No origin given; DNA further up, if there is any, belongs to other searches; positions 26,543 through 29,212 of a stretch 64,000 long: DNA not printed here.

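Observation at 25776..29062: Self-contained reductant chain for a class III RNR: NrdD fused to a glutaredoxin-like domain and coupled to an NADPH-motif-less thioredoxin reductase homologue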

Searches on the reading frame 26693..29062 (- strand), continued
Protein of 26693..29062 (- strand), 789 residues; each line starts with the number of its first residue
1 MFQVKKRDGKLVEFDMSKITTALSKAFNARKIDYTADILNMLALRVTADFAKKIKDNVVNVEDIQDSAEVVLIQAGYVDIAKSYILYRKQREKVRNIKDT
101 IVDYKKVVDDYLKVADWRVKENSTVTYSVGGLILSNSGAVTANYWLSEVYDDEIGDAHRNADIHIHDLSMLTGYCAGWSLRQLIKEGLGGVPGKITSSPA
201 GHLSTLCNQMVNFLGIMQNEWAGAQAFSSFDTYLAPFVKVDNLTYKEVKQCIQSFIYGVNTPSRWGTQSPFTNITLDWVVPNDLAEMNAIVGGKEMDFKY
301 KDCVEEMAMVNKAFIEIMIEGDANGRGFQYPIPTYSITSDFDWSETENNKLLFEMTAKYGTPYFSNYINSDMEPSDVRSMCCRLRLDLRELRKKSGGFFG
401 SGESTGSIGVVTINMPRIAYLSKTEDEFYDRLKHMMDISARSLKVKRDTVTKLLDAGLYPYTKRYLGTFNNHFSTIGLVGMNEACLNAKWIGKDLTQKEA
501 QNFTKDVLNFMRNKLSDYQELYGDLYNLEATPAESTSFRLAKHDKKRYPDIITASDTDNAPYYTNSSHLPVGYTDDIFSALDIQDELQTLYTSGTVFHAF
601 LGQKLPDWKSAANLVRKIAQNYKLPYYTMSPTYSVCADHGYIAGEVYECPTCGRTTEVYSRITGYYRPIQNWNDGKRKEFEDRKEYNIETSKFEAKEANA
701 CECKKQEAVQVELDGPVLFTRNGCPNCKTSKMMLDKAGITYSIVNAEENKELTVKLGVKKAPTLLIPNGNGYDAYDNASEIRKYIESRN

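Call 19: find_homologous_proteins(query=window:26693-29062:-, max_evalue=1e-50)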
Query window:26693-29062:- (789 aa): 8000 proteins with E <= 1e-50 among 8000 candidates; the best 120 are listed.
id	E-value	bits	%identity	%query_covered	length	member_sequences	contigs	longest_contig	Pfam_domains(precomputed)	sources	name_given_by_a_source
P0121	0.0e+0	1827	100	100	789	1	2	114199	PF00462.31,PF03477.22,PF13597.12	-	-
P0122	0.0e+0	1801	98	100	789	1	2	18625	PF00462.31,PF03477.22,PF13597.12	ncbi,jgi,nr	ncbi:MAG: ribonucleoside triphosphate reductase [Clostridiales bacterium]|nr:ribonucleoside triphosp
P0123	0.0e+0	1799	98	100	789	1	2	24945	PF00462.31,PF03477.22,PF13597.12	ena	-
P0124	0.0e+0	1799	98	100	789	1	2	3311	PF00462.31,PF03477.22,PF13597.12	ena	-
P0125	0.0e+0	1798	98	100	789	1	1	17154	PF00462.31,PF03477.22,PF13597.12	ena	-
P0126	0.0e+0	1758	95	100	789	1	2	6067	PF00462.31,PF03477.22,PF13597.12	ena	-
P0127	0.0e+0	1753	96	100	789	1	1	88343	PF00462.31,PF03477.22,PF13597.12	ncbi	-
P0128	0.0e+0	1746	95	100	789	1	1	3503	PF00462.31,PF03477.22,PF13597.12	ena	-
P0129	0.0e+0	1745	95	100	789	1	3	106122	PF00462.31,PF03477.22,PF13597.12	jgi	-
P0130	0.0e+0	1745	94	100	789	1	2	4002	PF00462.31,PF03477.22,PF13597.12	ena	-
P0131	0.0e+0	1742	95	100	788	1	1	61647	PF00462.31,PF03477.22,PF13597.12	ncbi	-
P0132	0.0e+0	1742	95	100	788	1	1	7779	PF03477.22,PF13597.12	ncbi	-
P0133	0.0e+0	1740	95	100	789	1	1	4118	PF00462.31,PF03477.22,PF13597.12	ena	-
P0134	0.0e+0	1740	95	100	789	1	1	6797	PF00462.31,PF03477.22,PF13597.12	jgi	-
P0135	0.0e+0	1739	94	100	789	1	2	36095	PF00462.31,PF03477.22,PF13597.12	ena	-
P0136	0.0e+0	1739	94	100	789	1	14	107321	PF00462.31,PF03477.22,PF13597.12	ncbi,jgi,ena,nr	ncbi:MAG: ribonucleoside triphosphate reductase [Clostridiales bacterium]|nr:ribonucleoside triphosp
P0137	0.0e+0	1739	95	100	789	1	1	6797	PF00462.31,PF03477.22,PF13597.12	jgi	-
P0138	0.0e+0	1738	94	100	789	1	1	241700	PF00462.31,PF03477.22,PF13597.12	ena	-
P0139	0.0e+0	1737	94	100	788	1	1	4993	PF00462.31,PF03477.22,PF13597.12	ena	-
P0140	0.0e+0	1737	94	100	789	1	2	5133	PF00462.31,PF03477.22,PF13597.12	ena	-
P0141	0.0e+0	1737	94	100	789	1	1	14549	PF00462.31,PF03477.22,PF13597.12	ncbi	-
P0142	0.0e+0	1736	94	100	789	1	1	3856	PF00462.31,PF03477.22,PF13597.12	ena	-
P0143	0.0e+0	1736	95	100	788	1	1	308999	PF00462.31,PF03477.22,PF13597.12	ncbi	-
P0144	0.0e+0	1736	94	100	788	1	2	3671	PF00462.31,PF03477.22,PF13597.12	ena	-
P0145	0.0e+0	1734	94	100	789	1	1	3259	PF00462.31,PF03477.22,PF13597.12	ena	-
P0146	0.0e+0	1733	94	100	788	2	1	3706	PF00462.31,PF03477.22,PF13597.12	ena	-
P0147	0.0e+0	1732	94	100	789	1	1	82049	PF00462.31,PF03477.22,PF13597.12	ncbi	-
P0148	0.0e+0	1732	94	100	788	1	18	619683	PF00462.31,PF03477.22,PF13597.12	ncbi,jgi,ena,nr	ncbi:MAG: ribonucleoside triphosphate reductase [Clostridiales bacterium]|nr:ribonucleoside triphosp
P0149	0.0e+0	1729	93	100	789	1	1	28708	PF00462.31,PF03477.22,PF13597.12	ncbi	-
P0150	0.0e+0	1727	94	100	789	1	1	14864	PF00462.31,PF03477.22,PF13597.12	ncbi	-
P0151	0.0e+0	1726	93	100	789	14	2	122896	PF00462.31,PF03477.22,PF13597.12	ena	-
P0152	0.0e+0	1726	94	100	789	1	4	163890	PF00462.31,PF03477.22,PF13597.12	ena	-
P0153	0.0e+0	1726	93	100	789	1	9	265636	PF00462.31,PF03477.22,PF13597.12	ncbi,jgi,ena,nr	ncbi:MAG: ribonucleoside triphosphate reductase [Clostridiales bacterium]|nr:ribonucleoside triphosp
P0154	0.0e+0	1724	94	100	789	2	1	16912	PF00462.31,PF03477.22,PF13597.12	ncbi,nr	ncbi:MAG: ribonucleoside triphosphate reductase [Clostridia bacterium]|nr:ribonucleoside triphosphat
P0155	0.0e+0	1724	93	100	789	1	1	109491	PF00462.31,PF03477.22,PF13597.12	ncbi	-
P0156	0.0e+0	1723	93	100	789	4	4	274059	PF00462.31,PF03477.22,PF13597.12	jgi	-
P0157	0.0e+0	1722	94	100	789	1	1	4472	PF00462.31,PF03477.22,PF13597.12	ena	-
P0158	0.0e+0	1719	92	100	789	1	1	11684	PF03477.22,PF13597.12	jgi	-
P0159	0.0e+0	1717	93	100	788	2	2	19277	PF00462.31,PF03477.22,PF13597.12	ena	-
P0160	0.0e+0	1716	93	100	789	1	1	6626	PF00462.31,PF03477.22,PF13597.12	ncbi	-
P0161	0.0e+0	1716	93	100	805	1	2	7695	PF00462.31,PF03477.22,PF13597.12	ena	-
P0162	0.0e+0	1716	93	100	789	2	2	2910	PF00462.31,PF03477.22,PF13597.12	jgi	-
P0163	0.0e+0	1715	93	100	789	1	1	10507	PF00462.31,PF03477.22,PF13597.12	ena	-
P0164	0.0e+0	1713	-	-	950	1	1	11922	PF00085.27,PF03477.22,PF13597.12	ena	-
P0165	0.0e+0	1713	93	100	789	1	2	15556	PF00462.31,PF03477.22,PF13597.12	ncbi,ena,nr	ncbi:MAG: ribonucleoside triphosphate reductase [Clostridia bacterium]|nr:ribonucleoside triphosphat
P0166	0.0e+0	1713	93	100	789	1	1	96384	PF00462.31,PF03477.22,PF13597.12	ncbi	-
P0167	0.0e+0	1712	93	100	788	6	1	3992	PF00462.31,PF03477.22,PF13597.12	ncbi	-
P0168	0.0e+0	1711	93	100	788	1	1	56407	PF00462.31,PF03477.22,PF13597.12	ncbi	-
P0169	0.0e+0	1711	92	100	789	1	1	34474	PF00462.31,PF03477.22,PF13597.12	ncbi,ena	-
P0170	0.0e+0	1710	93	100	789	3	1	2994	PF00462.31,PF03477.22,PF13597.12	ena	-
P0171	0.0e+0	1709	92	100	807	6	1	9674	PF00462.31,PF03477.22,PF13597.12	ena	-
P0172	0.0e+0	1702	92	100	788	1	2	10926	PF00462.31,PF03477.22,PF13597.12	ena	-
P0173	0.0e+0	1700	92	100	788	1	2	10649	PF00462.31,PF03477.22,PF13597.12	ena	-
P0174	0.0e+0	1700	92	100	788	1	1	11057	PF00462.31,PF03477.22,PF13597.12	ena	-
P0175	0.0e+0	1700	92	100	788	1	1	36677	PF00462.31,PF03477.22,PF13597.12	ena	-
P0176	0.0e+0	1699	92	100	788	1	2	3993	PF00462.31,PF03477.22,PF13597.12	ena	-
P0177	0.0e+0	1698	91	100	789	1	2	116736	PF00462.31,PF03477.22,PF13597.12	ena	-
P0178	0.0e+0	1698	92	100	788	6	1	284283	PF00462.31,PF03477.22,PF13597.12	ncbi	-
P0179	0.0e+0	1698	92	100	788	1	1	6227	PF00462.31,PF03477.22,PF13597.12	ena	-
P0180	0.0e+0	1696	92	100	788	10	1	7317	PF00462.31,PF03477.22,PF13597.12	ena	-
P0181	0.0e+0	1695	91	100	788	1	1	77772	PF00462.31,PF03477.22,PF13597.12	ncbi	-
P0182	0.0e+0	1694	92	100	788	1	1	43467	PF00462.31,PF03477.22,PF13597.12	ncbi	-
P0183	0.0e+0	1694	92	100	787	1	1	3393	PF00462.31,PF03477.22,PF13597.12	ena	-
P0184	0.0e+0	1693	91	100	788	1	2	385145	PF00462.31,PF03477.22,PF13597.12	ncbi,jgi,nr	ncbi:MAG: ribonucleoside triphosphate reductase [Clostridiales bacterium]|nr:ribonucleoside triphosp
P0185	0.0e+0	1692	91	100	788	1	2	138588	PF00462.31,PF03477.22,PF13597.12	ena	-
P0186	0.0e+0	1692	91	100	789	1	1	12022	PF00462.31,PF03477.22,PF13597.12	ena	-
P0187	0.0e+0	1692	91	100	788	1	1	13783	PF00462.31,PF03477.22,PF13597.12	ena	-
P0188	0.0e+0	1692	91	100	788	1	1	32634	PF00462.31,PF03477.22,PF13597.12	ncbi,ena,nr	ncbi:MAG: ribonucleoside triphosphate reductase [Clostridia bacterium]|nr:ribonucleoside triphosphat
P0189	0.0e+0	1691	91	100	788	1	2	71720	PF00462.31,PF03477.22,PF13597.12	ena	-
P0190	0.0e+0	1691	91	100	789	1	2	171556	PF00462.31,PF03477.22,PF13597.12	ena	-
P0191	0.0e+0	1691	91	100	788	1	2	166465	PF00462.31,PF03477.22,PF13597.12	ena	-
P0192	0.0e+0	1689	91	100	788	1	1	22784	PF00462.31,PF03477.22,PF13597.12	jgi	-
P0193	0.0e+0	1688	92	100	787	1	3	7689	PF00462.31,PF03477.22,PF13597.12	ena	-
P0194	0.0e+0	1688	91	100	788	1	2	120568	PF00462.31,PF03477.22,PF13597.12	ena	-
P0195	0.0e+0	1687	91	100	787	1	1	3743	PF00462.31,PF03477.22,PF13597.12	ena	-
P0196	0.0e+0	1687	91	100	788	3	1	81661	PF00462.31,PF03477.22,PF13597.12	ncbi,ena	-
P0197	0.0e+0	1686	91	100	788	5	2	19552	PF00462.31,PF03477.22,PF13597.12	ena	-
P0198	0.0e+0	1684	91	100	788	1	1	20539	PF00462.31,PF03477.22,PF13597.12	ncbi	-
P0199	0.0e+0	1683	91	100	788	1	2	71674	PF00462.31,PF03477.22,PF13597.12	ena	-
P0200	0.0e+0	1683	91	100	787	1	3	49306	PF00462.31,PF03477.22,PF13597.12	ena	-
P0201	0.0e+0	1683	91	100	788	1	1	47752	PF00462.31,PF03477.22,PF13597.12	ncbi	-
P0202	0.0e+0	1682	91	100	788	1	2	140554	PF00462.31,PF03477.22,PF13597.12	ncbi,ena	-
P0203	0.0e+0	1682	91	100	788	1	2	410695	PF00462.31,PF03477.22,PF13597.12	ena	-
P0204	0.0e+0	1682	91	100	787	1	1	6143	PF00462.31,PF03477.22,PF13597.12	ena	-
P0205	0.0e+0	1681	91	100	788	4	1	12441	PF00462.31,PF03477.22,PF13597.12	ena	-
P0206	0.0e+0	1680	91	100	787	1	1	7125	PF00462.31,PF03477.22,PF13597.12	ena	-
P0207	0.0e+0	1680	91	100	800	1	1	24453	PF00462.31,PF03477.22,PF13597.12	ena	-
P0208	0.0e+0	1680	91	100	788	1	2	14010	PF00462.31,PF03477.22,PF13597.12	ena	-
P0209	0.0e+0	1679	90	100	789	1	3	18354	PF00462.31,PF03477.22,PF13597.12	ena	-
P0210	0.0e+0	1678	91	100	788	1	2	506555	PF00462.31,PF03477.22,PF13597.12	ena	-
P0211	0.0e+0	1678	90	100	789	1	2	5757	PF00462.31,PF03477.22,PF13597.12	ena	-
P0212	0.0e+0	1677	90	100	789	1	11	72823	PF00462.31,PF03477.22,PF13597.12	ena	-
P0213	0.0e+0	1677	90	100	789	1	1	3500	PF00462.31,PF03477.22,PF13597.12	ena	-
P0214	0.0e+0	1677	90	100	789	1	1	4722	PF00462.31,PF03477.22,PF13597.12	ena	-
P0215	0.0e+0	1677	90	100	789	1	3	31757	PF00462.31,PF03477.22,PF13597.12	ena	-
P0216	0.0e+0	1677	90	100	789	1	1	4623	PF00462.31,PF03477.22,PF13597.12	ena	-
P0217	0.0e+0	1676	90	100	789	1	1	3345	PF00462.31,PF03477.22,PF13597.12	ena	-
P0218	0.0e+0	1676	90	100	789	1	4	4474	PF00462.31,PF03477.22,PF13597.12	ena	-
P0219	0.0e+0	1676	90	100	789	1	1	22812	PF00462.31,PF03477.22,PF13597.12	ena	-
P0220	0.0e+0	1675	90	100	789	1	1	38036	PF00462.31,PF03477.22,PF13597.12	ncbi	-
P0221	0.0e+0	1675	90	100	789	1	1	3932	PF00462.31,PF03477.22,PF13597.12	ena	-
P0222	0.0e+0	1674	91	100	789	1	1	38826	PF00462.31,PF03477.22,PF13597.12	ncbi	-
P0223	0.0e+0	1674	90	100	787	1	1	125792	PF00462.31,PF03477.22,PF13597.12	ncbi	-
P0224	0.0e+0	1673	90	100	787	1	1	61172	PF00462.31,PF03477.22,PF13597.12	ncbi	-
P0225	0.0e+0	1670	90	100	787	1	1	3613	PF00462.31,PF03477.22,PF13417.13,PF13597.12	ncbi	-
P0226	0.0e+0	1669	90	100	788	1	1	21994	PF00462.31,PF03477.22,PF13597.12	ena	-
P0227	0.0e+0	1667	90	100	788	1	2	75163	PF00462.31,PF03477.22,PF13597.12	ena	-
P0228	0.0e+0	1666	89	100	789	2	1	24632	PF00462.31,PF03477.22,PF13597.12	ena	-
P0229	0.0e+0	1664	89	100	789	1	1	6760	PF00462.31,PF13192.13,PF03477.22,PF13597.12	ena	-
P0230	0.0e+0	1664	90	100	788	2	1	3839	PF00462.31,PF03477.22,PF13597.12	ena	-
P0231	0.0e+0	1664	90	100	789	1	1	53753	PF00462.31,PF03477.22,PF13597.12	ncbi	-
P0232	0.0e+0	1664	90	100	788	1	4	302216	PF00462.31,PF03477.22,PF13597.12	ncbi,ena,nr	ncbi:MAG: ribonucleoside triphosphate reductase [Clostridia bacterium]|nr:ribonucleoside triphosphat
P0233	0.0e+0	1663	89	100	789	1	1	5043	PF00462.31,PF13192.13,PF03477.22,PF13597.12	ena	-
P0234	0.0e+0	1663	89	100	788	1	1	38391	PF00462.31,PF03477.22,PF13597.12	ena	-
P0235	0.0e+0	1662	89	100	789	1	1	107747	PF00462.31,PF13192.13,PF03477.22,PF13597.12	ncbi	-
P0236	0.0e+0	1662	90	100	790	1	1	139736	PF00462.31,PF03477.22,PF13597.12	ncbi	-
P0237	0.0e+0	1661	90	100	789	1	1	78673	PF00462.31,PF03477.22,PF13597.12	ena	-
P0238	0.0e+0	1661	89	100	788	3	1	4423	PF00462.31,PF03477.22,PF13597.12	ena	-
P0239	0.0e+0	1661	89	100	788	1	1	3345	PF00462.31,PF03477.22,PF13597.12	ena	-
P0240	0.0e+0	1660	89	100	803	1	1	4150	PF00462.31,PF13192.13,PF03477.22,PF13597.12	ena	-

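Call 37: search_protein_families(library=ncbifam, proteins=[window:26693-29062:-], max_evalue=0.01)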
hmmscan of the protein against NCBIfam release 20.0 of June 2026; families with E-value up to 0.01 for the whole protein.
window:26693-29062:- (789 aa): 20 families
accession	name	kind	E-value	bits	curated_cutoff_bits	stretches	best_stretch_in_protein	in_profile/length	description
NF006126.0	PRK08270.1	equivalog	0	1135.9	548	1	2-688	3-683/684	ribonucleoside triphosphate reductase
TIGR02487.1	NrdD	equivalog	9.4e-158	526.3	326.35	1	121-685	2-580/581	anaerobic ribonucleoside-triphosphate reductase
NF006358.0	PRK08579.1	equivalog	1.1e-123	413.6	585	2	104-395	9-297/624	anaerobic ribonucleoside triphosphate reductase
NF005497.0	PRK07111.1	equivalog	1.4e-76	258.5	764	3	2-239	3-234/746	anaerobic ribonucleoside triphosphate reductase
NF006127.0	PRK08271.1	equivalog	1.4e-70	238.5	545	1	152-685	101-626/631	anaerobic ribonucleoside-triphosphate reductase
TIGR02827.1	RNR_anaer_Bdell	equivalog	1.5e-57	195.5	568.3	1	152-683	70-594/596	anaerobic ribonucleoside-triphosphate reductase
NF006732.0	PRK09263.1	equivalog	2.4e-53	181.6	657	2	242-685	262-704/712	anaerobic ribonucleoside-triphosphate reductase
NF011292.0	PRK14704.1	equivalog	4.8e-32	111.3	736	2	475-684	405-615/618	anaerobic ribonucleoside triphosphate reductase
NF009028.0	PRK12364.1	equivalog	6.2e-18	64.2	1377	1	3-107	2-107/842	ribonucleoside-diphosphate reductase subunit alpha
NF005010.0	PRK06406.1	subfamily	2e-14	52.8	1125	1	3-102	6-106/771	vitamin B12-dependent ribonucleotide reductase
NF009029.0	PRK12365.1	equivalog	3e-14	52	1350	1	3-112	119-236/1046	ribonucleoside-diphosphate reductase subunit alpha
NF005544.0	PRK07207.1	equivalog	3.9e-14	51.4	965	1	2-100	34-139/965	ribonucleoside-diphosphate reductase subunit alpha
NF006207.0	PRK08332.1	equivalog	3.8e-12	44.3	2400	1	3-107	5-108/1684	vitamin B12-dependent ribonucleotide reductase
TIGR02194.1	GlrX_NrdH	subfamily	4.3e-05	23.6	85.75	1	718-762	3-50/72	glutaredoxin-like protein NrdH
TIGR02196.1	GlrX_YruB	hypoth_equivalog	8e-05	23.1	88.55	1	718-766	4-56/74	glutaredoxin-like protein, YruB-family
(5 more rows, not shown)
